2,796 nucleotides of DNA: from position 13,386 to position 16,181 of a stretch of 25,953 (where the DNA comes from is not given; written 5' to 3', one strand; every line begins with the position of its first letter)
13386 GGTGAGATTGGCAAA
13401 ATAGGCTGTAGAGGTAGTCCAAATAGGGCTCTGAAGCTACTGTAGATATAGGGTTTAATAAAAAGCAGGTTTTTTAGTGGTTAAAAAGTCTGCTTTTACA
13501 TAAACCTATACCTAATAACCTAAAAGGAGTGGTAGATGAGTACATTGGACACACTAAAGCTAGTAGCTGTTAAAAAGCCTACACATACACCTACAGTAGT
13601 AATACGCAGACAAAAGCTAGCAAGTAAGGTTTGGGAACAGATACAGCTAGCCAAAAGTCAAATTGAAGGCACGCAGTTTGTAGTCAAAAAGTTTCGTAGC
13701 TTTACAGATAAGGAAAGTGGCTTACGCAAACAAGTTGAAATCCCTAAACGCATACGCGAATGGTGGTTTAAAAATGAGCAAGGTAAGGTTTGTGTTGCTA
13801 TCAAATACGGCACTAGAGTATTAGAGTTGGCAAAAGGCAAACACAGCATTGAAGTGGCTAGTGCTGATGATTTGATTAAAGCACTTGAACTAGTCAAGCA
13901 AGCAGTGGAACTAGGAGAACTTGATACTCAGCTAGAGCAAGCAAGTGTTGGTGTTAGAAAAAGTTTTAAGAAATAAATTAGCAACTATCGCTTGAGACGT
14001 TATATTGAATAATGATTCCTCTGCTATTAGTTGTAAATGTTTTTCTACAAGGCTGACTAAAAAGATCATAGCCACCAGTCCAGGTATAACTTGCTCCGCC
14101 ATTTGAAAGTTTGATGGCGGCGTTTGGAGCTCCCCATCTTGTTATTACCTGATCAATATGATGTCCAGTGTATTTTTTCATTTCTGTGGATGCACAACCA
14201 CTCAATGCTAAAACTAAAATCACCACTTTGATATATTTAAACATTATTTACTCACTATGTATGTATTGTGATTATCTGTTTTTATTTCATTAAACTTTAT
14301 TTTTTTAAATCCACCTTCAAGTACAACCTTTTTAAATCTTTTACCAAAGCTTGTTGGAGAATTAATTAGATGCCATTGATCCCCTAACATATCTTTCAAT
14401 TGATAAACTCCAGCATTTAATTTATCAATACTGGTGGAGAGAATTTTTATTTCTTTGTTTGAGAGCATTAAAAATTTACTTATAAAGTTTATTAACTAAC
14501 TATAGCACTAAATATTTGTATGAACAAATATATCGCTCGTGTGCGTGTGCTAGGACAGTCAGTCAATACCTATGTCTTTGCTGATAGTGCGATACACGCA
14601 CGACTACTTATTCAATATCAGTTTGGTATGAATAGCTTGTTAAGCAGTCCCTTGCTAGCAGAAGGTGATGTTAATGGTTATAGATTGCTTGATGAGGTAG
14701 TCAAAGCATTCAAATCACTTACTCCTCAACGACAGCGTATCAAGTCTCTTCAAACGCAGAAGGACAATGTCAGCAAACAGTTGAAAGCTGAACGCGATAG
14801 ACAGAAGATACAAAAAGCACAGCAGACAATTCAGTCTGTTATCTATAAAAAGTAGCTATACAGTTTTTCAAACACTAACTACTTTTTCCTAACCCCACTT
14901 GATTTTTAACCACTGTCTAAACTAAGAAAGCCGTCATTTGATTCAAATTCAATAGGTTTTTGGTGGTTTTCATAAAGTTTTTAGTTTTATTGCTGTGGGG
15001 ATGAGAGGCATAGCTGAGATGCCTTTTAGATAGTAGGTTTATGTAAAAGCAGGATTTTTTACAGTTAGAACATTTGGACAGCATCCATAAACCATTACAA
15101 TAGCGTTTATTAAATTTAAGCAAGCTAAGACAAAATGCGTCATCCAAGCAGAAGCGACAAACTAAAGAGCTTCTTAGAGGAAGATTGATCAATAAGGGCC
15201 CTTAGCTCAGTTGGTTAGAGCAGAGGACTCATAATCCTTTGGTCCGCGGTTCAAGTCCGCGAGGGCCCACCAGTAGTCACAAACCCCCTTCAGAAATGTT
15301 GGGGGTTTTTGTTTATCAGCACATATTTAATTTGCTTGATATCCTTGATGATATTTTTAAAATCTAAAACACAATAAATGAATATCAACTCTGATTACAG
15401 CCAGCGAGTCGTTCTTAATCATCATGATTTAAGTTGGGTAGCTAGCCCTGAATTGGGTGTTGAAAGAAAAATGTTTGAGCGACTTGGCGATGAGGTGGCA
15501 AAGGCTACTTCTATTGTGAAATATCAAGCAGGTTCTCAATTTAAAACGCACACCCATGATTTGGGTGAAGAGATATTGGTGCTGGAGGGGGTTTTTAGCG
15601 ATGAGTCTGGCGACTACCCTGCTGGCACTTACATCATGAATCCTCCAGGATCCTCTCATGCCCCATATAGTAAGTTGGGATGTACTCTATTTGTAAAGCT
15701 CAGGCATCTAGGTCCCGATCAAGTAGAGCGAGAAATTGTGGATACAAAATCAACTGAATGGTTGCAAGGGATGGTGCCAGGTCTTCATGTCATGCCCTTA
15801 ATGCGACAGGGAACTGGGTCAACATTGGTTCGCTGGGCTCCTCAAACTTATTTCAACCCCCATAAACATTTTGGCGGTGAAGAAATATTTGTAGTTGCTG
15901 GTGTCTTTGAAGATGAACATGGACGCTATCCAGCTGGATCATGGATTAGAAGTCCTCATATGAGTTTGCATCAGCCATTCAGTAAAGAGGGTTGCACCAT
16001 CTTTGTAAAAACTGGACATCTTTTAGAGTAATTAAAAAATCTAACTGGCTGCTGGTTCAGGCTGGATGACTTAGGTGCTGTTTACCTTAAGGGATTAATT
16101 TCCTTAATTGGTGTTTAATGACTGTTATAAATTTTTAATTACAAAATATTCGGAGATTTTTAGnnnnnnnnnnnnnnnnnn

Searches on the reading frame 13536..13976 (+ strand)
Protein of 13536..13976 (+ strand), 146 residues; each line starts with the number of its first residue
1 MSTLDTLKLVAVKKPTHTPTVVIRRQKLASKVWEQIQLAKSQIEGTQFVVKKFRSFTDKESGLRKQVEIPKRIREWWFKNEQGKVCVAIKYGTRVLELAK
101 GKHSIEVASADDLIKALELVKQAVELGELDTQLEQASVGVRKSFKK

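Call 9: search_protein_families(library=pfam, proteins=[window:13536-13976:+], max_evalue=0.01)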
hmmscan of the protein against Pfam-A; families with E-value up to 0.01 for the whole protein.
window:13536-13976:+ (146 aa): 1 family
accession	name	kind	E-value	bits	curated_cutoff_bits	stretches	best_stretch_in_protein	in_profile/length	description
PF20346.3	DUF6641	-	1.8e-13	51.1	27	1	15-131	29-141/143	Family of unknown function (DUF6641)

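Call 61: search_protein_families(library=phrogs, proteins=[window:13536-13976:+], max_evalue=0.01)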
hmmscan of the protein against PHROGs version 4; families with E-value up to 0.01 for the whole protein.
window:13536-13976:+ (146 aa): 2 families
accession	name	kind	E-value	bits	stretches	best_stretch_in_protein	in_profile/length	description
phrog_31551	-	unknown function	3.9e-23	83.2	1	1-137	9-146/155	-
phrog_6775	-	unknown function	0.005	17.4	1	31-118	99-186/276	-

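Call 62: search_protein_families(library=ncbifam, proteins=[window:13536-13976:+], max_evalue=0.01)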
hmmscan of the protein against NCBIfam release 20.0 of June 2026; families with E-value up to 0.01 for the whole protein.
window:13536-13976:+ (146 aa): 0 families

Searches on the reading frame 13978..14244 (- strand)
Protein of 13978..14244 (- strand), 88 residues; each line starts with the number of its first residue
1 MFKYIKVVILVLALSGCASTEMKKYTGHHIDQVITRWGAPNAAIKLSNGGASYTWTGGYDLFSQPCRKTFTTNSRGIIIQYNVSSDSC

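Call 9: search_protein_families(library=pfam, proteins=[window:13978-14244:-], max_evalue=0.01)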
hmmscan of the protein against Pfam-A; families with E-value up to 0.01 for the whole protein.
window:13978-14244:- (88 aa): 0 families

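Call 61: search_protein_families(library=phrogs, proteins=[window:13978-14244:-], max_evalue=0.01)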
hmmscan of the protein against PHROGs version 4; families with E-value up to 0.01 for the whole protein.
window:13978-14244:- (88 aa): 3 families
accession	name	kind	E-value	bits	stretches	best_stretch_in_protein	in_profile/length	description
phrog_3716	-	unknown function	0.00074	20.9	1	14-75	3-68/116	-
phrog_902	-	unknown function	0.0025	19.1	1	1-72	8-72/118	-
phrog_3135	-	unknown function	0.003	18.8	0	2-26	2-27/114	-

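Call 62: search_protein_families(library=ncbifam, proteins=[window:13978-14244:-], max_evalue=0.01)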
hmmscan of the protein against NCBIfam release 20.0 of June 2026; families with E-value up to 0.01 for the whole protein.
window:13978-14244:- (88 aa): 0 families

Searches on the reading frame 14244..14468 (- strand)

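Call 9: search_protein_families(library=pfam, proteins=[window:14244-14468:-], max_evalue=0.01)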
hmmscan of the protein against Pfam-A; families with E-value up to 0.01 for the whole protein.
window:14244-14468:- (74 aa): 1 family
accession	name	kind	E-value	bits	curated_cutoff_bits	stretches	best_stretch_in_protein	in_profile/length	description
PF07205.16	DUF1413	-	3.3e-07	30.8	25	1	11-70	4-67/69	Domain of unknown function (DUF1413)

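Call 61: search_protein_families(library=phrogs, proteins=[window:14244-14468:-], max_evalue=0.01)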
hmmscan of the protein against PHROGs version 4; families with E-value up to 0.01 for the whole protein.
window:14244-14468:- (74 aa): 0 families

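Call 62: search_protein_families(library=ncbifam, proteins=[window:14244-14468:-], max_evalue=0.01)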
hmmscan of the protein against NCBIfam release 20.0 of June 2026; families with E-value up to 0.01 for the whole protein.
window:14244-14468:- (74 aa): 0 families

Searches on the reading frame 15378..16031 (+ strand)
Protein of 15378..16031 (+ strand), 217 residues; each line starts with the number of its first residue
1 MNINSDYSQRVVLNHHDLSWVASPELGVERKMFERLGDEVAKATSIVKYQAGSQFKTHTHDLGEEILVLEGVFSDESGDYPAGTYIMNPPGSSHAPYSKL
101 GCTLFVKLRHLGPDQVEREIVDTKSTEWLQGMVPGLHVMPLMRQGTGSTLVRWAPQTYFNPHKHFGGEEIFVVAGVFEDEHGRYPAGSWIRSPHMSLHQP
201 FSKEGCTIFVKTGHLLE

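Call 9: search_protein_families(library=pfam, proteins=[window:15378-16031:+], max_evalue=0.01)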
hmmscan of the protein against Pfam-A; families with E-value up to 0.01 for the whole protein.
window:15378-16031:+ (217 aa): 4 families
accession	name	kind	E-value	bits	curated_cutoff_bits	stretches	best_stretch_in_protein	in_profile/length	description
PF12973.13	Cupin_7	-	8.8e-65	215.6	27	2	9-111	2-104/105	ChrR Cupin-like domain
PF14499.12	DUF4437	-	1.2e-05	25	24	1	4-107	130-242/250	Domain of unknown function (DUF4437)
PF07883.17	Cupin_2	-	7e-05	22.9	27.2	0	46-95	2-55/70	Cupin domain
PF16867.11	DMSP_lyase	-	0.0032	17.6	27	0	55-98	108-155/162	Dimethlysulfonioproprionate lyase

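Call 11: find_encoding_contigs(protein=window:15378-16031:+, flank=10000, max_places=10)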
Protein window:15378-16031:+ (217 aa): 1 contig read that carries it; 1 place shown.
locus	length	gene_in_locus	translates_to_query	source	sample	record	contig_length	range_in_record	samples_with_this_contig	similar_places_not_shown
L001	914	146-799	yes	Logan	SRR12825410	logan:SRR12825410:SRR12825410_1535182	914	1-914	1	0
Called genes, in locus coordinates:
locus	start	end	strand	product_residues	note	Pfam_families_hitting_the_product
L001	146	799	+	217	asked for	PF14499:DUF4437 (faint), PF12973:Cupin_7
